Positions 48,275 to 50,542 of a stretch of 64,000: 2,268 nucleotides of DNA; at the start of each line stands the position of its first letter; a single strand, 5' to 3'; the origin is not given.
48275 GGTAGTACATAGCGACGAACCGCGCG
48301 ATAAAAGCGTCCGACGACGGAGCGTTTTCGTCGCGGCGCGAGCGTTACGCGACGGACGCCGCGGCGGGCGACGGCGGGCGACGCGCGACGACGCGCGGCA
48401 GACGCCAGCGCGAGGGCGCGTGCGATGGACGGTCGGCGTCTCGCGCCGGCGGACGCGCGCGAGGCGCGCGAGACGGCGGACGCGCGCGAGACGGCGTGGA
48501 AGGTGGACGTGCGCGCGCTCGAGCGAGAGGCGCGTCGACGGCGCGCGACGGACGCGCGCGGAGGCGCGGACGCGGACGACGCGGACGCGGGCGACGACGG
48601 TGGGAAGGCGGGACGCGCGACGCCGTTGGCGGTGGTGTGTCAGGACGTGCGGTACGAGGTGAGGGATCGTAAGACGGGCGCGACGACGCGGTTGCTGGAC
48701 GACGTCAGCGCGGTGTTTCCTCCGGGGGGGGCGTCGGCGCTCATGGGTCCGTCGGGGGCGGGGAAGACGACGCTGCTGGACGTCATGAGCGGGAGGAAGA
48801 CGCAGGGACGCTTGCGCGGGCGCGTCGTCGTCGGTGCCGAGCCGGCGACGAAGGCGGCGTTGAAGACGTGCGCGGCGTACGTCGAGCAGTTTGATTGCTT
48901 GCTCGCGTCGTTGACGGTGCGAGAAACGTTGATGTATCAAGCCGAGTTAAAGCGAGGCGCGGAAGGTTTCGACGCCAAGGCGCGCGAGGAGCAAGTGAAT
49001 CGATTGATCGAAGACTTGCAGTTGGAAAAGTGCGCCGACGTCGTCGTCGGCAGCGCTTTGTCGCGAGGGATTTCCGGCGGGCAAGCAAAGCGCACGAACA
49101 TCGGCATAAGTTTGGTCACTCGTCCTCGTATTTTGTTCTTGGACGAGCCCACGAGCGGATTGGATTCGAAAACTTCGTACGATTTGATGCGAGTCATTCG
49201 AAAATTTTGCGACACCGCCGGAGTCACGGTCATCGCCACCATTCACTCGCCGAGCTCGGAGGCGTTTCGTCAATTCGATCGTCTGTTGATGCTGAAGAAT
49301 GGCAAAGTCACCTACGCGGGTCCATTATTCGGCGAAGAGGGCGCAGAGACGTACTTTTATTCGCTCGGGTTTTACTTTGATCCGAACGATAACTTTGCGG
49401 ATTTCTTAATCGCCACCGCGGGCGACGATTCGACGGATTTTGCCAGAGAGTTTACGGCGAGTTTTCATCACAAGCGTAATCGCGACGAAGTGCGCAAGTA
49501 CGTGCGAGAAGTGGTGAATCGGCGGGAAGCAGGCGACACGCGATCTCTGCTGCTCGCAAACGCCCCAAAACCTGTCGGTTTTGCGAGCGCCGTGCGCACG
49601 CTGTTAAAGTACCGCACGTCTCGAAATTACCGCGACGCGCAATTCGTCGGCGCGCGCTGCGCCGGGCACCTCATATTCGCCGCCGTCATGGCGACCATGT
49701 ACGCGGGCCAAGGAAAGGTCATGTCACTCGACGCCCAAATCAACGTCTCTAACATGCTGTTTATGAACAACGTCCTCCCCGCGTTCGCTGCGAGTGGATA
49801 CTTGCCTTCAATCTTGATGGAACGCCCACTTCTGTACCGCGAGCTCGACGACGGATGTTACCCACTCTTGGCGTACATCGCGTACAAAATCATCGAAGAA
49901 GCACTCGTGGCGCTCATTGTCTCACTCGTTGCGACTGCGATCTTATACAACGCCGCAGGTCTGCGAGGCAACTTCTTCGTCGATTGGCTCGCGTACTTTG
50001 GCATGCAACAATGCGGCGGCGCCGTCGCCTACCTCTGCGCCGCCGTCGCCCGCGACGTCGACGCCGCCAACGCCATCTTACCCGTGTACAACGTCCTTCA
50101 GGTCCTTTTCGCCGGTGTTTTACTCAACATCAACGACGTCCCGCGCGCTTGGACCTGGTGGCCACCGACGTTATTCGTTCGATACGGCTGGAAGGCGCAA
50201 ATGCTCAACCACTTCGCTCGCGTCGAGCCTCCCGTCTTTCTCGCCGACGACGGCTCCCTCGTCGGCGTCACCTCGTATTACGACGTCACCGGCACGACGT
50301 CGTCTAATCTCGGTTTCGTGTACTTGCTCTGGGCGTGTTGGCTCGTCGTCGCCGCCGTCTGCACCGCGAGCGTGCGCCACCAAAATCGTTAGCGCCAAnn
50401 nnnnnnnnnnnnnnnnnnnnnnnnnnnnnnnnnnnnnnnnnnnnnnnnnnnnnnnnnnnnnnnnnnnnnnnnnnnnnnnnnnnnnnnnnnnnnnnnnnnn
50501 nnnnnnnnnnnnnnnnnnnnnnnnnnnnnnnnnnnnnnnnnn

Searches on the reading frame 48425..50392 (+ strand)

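Call 9: search_protein_families(library=pfam, proteins=[window:48425-50392:+], max_evalue=0.001)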
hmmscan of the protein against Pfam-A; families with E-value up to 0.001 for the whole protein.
window:48425-50392:+ (655 aa): 4 families
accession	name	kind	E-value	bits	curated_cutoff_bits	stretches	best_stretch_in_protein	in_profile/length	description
PF01061.29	ABC2_membrane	-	1.1e-26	94.2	26.9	1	390-594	3-208/211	ABC-2 type transporter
PF00005.33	ABC_tran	-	8.6e-24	85.1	25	1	91-244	1-137/137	ABC transporter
PF13304.12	AAA_21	-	9.5e-07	29.6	27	0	229-276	251-300/304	AAA domain, putative AbiEii toxin, Type IV TA system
PF13555.12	AAA_29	-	0.0003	20.9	27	1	93-121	14-42/61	P-loop containing region of AAA domain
